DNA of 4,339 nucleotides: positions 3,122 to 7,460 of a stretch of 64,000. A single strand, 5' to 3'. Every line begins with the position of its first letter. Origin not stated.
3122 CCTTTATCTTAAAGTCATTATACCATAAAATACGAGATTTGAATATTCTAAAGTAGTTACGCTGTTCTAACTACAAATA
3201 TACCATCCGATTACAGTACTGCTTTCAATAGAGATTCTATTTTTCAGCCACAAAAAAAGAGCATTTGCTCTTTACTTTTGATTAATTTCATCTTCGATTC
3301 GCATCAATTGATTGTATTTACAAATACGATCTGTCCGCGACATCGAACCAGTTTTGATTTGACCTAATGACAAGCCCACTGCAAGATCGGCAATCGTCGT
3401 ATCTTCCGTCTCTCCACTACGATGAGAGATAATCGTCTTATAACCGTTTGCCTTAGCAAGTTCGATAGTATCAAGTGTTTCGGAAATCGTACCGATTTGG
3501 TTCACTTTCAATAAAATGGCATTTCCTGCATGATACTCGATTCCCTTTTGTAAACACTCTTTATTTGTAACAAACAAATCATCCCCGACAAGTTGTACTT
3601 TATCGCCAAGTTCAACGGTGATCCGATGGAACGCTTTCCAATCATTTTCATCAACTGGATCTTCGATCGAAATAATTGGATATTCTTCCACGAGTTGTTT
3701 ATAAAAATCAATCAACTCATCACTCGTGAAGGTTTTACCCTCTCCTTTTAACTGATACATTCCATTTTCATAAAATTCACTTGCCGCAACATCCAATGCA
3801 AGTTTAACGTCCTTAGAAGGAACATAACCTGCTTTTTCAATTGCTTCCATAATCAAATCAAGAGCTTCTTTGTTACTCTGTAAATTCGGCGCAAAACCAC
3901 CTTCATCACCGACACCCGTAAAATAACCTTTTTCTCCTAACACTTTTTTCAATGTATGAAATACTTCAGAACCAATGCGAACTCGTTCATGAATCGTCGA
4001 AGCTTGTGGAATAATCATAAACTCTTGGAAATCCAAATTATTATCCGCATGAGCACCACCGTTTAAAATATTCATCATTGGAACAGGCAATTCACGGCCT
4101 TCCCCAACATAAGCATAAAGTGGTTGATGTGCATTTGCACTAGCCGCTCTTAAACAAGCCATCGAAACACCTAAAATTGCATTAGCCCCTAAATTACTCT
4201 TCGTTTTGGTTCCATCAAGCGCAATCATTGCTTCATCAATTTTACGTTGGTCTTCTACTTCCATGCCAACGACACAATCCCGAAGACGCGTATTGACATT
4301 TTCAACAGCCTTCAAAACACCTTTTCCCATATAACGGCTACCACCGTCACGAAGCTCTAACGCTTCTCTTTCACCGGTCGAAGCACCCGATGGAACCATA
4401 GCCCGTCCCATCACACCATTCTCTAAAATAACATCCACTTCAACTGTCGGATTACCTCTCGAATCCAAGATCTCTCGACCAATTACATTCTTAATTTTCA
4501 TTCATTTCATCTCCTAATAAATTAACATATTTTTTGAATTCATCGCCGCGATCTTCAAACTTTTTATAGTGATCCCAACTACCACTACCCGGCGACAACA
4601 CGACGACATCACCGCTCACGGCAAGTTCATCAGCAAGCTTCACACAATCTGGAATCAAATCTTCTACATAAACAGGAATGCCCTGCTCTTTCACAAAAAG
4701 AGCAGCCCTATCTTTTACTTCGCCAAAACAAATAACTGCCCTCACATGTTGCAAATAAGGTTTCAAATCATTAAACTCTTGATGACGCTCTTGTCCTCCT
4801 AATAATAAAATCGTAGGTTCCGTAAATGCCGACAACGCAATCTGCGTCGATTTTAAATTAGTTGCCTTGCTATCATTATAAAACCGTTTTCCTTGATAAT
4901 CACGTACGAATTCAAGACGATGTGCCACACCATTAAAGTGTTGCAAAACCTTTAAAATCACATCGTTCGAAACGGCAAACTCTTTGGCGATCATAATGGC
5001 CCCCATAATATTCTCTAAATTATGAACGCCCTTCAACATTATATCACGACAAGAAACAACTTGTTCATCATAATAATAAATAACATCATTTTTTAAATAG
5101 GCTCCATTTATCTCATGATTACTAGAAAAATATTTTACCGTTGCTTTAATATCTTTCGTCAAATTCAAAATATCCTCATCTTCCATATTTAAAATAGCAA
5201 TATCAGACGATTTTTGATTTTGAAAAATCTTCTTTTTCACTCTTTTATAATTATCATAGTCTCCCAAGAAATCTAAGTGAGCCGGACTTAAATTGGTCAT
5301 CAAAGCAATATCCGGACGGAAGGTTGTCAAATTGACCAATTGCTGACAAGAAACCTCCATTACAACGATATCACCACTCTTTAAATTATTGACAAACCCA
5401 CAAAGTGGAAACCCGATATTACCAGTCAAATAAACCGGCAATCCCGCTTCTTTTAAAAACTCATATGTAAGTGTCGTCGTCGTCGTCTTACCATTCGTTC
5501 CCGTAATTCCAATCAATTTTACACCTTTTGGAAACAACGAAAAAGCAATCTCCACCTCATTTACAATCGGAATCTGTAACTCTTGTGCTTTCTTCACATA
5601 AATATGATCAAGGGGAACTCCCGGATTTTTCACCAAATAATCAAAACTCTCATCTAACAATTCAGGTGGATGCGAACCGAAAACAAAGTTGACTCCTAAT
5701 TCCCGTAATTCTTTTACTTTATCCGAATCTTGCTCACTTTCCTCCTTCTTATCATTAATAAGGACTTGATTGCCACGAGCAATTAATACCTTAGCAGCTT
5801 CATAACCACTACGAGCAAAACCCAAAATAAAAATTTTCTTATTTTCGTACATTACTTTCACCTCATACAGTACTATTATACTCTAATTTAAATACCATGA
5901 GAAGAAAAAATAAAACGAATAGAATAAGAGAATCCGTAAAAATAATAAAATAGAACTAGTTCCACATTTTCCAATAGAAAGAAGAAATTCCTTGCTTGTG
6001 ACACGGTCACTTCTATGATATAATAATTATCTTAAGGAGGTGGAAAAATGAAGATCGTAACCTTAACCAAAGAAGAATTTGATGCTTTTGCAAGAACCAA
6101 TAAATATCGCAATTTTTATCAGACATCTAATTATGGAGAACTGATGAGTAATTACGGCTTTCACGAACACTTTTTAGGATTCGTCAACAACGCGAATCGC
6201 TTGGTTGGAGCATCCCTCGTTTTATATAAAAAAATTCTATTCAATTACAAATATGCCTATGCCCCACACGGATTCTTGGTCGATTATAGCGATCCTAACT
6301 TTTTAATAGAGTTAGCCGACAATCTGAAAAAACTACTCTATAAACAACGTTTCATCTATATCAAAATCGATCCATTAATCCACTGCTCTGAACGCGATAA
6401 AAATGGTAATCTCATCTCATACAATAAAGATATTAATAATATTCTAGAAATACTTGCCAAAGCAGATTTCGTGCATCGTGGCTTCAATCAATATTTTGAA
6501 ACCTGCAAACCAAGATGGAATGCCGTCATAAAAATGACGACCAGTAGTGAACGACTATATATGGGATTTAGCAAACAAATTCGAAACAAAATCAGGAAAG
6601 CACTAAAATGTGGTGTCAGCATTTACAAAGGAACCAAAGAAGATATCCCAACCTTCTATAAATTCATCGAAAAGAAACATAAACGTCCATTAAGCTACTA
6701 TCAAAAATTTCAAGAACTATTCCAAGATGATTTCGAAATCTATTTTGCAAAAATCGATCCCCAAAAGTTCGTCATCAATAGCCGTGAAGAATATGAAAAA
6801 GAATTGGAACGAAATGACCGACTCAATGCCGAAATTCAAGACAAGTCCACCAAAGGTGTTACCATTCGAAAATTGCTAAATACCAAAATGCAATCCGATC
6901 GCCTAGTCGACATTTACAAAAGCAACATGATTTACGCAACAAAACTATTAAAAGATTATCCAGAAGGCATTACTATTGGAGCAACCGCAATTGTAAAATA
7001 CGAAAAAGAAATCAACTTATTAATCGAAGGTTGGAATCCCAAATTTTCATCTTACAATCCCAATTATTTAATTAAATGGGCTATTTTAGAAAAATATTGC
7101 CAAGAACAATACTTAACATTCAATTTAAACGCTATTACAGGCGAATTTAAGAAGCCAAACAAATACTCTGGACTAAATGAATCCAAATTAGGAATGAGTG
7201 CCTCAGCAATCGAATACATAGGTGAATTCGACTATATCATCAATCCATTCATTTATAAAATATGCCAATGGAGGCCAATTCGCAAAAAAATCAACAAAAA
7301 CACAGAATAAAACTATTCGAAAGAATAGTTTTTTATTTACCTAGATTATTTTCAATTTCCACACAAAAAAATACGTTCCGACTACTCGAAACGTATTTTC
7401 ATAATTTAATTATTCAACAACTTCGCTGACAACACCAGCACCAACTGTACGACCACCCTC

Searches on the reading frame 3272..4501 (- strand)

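Call 60: search_protein_families(library=pfam, proteins=[window:3272-4501:-], max_evalue=0.00001)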
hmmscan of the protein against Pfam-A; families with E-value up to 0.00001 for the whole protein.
window:3272-4501:- (409 aa): 3 families
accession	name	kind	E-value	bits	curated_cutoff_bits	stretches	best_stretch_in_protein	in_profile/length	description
PF00113.28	Enolase_C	-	3.1e-126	421.1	21.5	1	138-408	4-283/296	Enolase, C-terminal TIM barrel domain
PF03952.21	Enolase_N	-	5e-58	195.4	35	1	3-132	1-131/131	Enolase, N-terminal domain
PF13378.12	MR_MLE_C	-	6.1e-06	26.5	29.4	1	258-386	55-178/219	Enolase C-terminal domain-like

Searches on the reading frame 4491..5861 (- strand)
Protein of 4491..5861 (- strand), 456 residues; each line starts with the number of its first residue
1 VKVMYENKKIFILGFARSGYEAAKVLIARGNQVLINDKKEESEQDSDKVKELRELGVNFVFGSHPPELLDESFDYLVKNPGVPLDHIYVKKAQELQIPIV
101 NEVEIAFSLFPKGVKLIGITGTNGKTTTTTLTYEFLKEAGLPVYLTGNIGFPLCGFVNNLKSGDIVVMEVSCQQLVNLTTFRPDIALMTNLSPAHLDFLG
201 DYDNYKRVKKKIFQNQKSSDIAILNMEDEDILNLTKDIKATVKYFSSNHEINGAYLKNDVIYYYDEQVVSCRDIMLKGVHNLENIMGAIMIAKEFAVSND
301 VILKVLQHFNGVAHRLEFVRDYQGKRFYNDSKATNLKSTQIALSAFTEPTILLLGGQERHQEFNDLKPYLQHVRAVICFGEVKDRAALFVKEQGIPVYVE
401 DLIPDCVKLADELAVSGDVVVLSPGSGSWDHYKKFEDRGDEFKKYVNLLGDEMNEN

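Call 60: search_protein_families(library=pfam, proteins=[window:4491-5861:-], max_evalue=0.00001)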
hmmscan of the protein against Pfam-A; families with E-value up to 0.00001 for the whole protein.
window:4491-5861:- (456 aa): 3 families
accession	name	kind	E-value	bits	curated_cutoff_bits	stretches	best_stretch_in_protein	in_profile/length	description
PF08245.18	Mur_ligase_M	-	1.4e-33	117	24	1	119-292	1-200/200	Mur ligase middle domain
PF02875.26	Mur_ligase_C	-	3.4e-09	38.1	28.4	1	314-424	1-125/127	Mur ligase, glutamate ligase domain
PF21799.2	MurD-like_N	-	8.6e-08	32.8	27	1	8-100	1-87/88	Mur ligase MurD-like, N-terminal domain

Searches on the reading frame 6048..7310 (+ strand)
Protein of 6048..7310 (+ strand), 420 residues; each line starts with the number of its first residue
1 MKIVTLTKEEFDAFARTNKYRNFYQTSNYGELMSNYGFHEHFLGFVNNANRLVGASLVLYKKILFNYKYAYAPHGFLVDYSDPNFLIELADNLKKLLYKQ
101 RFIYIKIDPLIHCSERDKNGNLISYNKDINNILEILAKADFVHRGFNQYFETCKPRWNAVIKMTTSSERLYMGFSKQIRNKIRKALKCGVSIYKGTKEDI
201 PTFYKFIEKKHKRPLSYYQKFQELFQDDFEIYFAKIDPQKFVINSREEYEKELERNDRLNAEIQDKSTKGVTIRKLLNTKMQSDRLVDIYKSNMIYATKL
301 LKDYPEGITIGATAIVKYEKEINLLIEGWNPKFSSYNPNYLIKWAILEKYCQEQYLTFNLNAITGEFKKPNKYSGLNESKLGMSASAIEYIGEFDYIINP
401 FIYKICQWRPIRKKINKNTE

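Call 60: search_protein_families(library=pfam, proteins=[window:6048-7310:+], max_evalue=0.00001)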
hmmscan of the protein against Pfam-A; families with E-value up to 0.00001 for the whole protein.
window:6048-7310:+ (420 aa): 2 families
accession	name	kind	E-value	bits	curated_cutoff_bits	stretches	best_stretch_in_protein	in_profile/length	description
PF02388.22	FemAB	-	3.4e-65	220.9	24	1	6-407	1-402/406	FemAB family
PF13480.13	Acetyltransf_6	-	6.3e-06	26.8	22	0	307-368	81-142/143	Acetyltransferase (GNAT) domain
